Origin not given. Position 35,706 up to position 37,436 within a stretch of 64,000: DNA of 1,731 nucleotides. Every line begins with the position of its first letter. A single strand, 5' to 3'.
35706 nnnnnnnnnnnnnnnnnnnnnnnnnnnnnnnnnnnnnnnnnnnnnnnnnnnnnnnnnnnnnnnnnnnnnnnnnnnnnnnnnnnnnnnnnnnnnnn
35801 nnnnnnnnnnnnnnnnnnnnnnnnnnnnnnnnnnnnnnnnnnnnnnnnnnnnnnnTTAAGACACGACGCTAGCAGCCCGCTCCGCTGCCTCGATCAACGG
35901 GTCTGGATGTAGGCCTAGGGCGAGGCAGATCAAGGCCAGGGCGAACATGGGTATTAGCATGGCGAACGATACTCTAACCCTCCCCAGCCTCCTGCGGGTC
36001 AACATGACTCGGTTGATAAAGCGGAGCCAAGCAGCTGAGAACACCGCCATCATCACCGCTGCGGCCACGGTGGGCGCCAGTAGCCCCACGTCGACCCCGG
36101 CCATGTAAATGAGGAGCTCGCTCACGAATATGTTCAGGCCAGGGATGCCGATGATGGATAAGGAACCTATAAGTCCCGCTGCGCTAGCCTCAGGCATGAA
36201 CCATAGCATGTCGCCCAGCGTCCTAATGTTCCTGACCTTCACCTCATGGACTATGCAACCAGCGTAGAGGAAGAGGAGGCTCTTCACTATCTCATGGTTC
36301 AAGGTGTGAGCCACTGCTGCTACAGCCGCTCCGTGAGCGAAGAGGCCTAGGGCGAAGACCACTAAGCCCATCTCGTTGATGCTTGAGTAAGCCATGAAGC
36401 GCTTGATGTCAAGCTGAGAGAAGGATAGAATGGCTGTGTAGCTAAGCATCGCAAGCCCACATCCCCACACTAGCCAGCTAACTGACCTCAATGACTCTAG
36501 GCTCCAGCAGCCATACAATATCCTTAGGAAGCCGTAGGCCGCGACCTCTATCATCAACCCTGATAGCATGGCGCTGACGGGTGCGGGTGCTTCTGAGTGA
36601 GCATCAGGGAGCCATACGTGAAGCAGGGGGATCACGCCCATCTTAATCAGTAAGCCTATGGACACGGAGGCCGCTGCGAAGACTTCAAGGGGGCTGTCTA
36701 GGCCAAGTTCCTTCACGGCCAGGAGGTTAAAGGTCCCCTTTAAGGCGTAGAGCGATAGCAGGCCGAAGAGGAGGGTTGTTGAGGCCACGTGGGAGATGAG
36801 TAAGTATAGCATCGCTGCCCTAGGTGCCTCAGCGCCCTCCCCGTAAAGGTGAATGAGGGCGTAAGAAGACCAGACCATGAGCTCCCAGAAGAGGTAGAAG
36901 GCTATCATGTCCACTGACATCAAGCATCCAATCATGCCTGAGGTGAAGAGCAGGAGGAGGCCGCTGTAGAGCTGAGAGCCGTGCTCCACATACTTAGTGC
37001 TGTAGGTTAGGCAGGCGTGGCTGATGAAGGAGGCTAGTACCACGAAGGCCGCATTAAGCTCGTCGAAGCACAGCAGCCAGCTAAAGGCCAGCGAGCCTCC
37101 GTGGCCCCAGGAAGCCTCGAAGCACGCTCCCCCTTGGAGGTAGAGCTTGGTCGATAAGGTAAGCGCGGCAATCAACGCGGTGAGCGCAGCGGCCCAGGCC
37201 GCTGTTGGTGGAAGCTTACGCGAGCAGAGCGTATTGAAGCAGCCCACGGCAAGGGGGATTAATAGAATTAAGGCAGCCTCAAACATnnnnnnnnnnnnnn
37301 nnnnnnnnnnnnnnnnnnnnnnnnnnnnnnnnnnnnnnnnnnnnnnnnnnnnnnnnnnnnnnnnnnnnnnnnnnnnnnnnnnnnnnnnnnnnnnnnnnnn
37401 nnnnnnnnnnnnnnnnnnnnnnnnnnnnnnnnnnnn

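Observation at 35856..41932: Minimal three-subunit complex-I/Mrp antiporter-like module co-operonic with two RCK (TrkA) proteins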

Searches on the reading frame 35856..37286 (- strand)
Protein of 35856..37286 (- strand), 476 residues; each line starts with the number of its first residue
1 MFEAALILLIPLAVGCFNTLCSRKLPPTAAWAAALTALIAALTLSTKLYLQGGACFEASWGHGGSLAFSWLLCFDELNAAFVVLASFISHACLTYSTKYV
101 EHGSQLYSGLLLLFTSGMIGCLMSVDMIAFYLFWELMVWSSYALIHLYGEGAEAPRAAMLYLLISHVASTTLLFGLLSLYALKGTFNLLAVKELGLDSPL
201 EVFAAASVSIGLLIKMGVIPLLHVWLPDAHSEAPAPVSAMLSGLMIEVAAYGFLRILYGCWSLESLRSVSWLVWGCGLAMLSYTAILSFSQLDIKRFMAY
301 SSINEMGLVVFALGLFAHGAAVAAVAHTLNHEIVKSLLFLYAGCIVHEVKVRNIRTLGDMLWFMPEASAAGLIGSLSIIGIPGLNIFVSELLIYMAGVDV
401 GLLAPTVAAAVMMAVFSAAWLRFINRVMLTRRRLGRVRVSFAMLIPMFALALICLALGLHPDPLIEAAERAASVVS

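Call 3: search_protein_families(library=pfam, proteins=[window:35856-37286:-], max_evalue=0.01)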
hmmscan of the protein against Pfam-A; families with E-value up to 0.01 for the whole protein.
window:35856-37286:- (476 aa): 2 families
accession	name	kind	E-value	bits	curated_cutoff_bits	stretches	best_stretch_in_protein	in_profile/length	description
PF00361.26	Proton_antipo_M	-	1.1e-53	182.8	21.5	1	124-414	1-291/294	NADH:quinone oxidoreductase/Mrp antiporter, TM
PF00662.26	Proton_antipo_N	-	0.00024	21.4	24.5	1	60-102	1-43/51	NADH-Ubiquinone oxidoreductase (complex I), chain 5 N-terminus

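Call 4: search_protein_families(library=ncbifam, proteins=[window:35856-37286:-], max_evalue=0.01)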
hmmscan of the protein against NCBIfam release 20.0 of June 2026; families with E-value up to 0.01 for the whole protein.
window:35856-37286:- (476 aa): 70 families (the best 25 are shown)
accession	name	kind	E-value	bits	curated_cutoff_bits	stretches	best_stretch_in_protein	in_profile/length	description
TIGR01972.1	NDH_I_M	subfamily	4e-69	233.6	263.8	1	6-472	3-479/486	NADH-quinone oxidoreductase subunit M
NF006418.0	PRK08667.1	equivalog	3.5e-62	210.8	794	1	33-461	37-486/644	hydrogenase membrane subunit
NF005086.0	PRK06521.1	equivalog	5e-62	210.3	667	1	8-472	12-503/669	hydrogenase 4 subunit B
NF006240.0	PRK08376.1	subfamily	8.8e-61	206.4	662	1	46-465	59-496/521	putative monovalent cation/H+ antiporter subunit D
NF006241.0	PRK08377.1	equivalog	1.6e-58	198.9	645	1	8-473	13-475/494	NADH dehydrogenase subunit N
NF006419.0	PRK08668.1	equivalog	1.6e-57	195.6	617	1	5-469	5-475/613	NADH dehydrogenase subunit M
NF009288.0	PRK12648.1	equivalog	2.2e-54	184.9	1104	1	5-472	4-482/954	monovalent cation/H+ antiporter subunit A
NF009305.0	PRK12662.1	equivalog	3.8e-48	164.5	700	1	8-472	10-487/492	putative monovalent cation/H+ antiporter subunit D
NF005097.0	PRK06525.1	equivalog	8.9e-48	163.2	430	1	6-432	7-443/480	hydrogenase 4 subunit D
NF009287.0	PRK12647.1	equivalog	2.5e-47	161.9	937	1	6-465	5-471/773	putative monovalent cation/H+ antiporter subunit A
NF009310.0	PRK12668.1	equivalog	6.4e-47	160.6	564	1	34-466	30-439/584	Na(+)/H(+) antiporter subunit D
NF005044.0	PRK06458.1-4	equivalog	1.4e-46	159.5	610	1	6-475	9-494/531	hydrogenase 4 subunit F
NF004501.0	PRK05846.1-5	subfamily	5.1e-46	157.5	598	1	6-471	9-479/492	NADH-quinone oxidoreductase subunit M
NF005060.0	PRK06473.1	equivalog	5.9e-46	157.2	747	1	16-474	18-480/500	NADH-quinone oxidoreductase subunit M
NF004499.0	PRK05846.1-3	equivalog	3.9e-45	154.5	585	1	68-471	77-480/502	NADH-quinone oxidoreductase subunit M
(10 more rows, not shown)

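Call 72: search_solved_structures(query=window:35856-37286:-, max_evalue=1e-25)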
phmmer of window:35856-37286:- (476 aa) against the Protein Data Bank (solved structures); distinct sequences matched with E-value up to 1e-25: 28.
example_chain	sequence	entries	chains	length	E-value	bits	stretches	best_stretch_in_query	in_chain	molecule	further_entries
6cfw_H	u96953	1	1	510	1.5e-52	182.5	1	7-462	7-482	Monovalent cation/H+ antiporter subunit D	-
6u8y_H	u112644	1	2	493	5.4e-38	134.5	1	72-473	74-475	NADH dehydrogenase subunit N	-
6tjv_D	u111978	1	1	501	8e-37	130.7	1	20-472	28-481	NADH dehydrogenase subunit 4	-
7p61_M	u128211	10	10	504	9.4e-37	130.4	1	8-471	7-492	NADH dehydrogenase I subunit M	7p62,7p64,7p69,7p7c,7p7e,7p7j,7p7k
3rko_M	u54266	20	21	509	9.8e-37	130.4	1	8-471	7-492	NADH-QUINONE OXIDOREDUCTASE SUBUNIT M | NADH dehydrogenase I subunit M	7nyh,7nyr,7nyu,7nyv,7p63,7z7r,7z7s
6z16_A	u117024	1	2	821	3.5e-34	122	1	65-466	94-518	Multisubunit Na+/H+ antiporter, A subunit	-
6hum_F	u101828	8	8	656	8.3e-32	114.1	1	9-389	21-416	NADH dehydrogenase subunit 5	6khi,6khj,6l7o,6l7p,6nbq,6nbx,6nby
7ar7_M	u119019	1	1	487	1.1e-31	113.7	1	70-428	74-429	NADH-ubiquinone oxidoreductase chain 4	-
7aqw_M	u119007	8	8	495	1.2e-31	113.6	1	70-428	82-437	NADH-ubiquinone oxidoreductase chain 4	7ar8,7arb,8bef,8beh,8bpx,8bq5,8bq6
8e73_4M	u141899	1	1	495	3.8e-31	112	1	72-429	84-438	Nad4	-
7a23_M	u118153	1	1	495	6.9e-31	111.1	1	70-428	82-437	Nad4m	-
7aqq_M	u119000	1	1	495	8.5e-31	110.8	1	70-428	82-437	NADH-ubiquinone oxidoreductase chain 4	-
7qru_D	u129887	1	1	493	1.9e-30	109.6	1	6-470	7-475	Na+/H+ antiporter subunit D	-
8qby_M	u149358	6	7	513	2.7e-30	109.1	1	28-462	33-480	NADH dehydrogenase subunit M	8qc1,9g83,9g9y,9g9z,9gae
7qru_A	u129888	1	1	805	3.5e-30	108.8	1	63-396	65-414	Na+/H+ antiporter subunit A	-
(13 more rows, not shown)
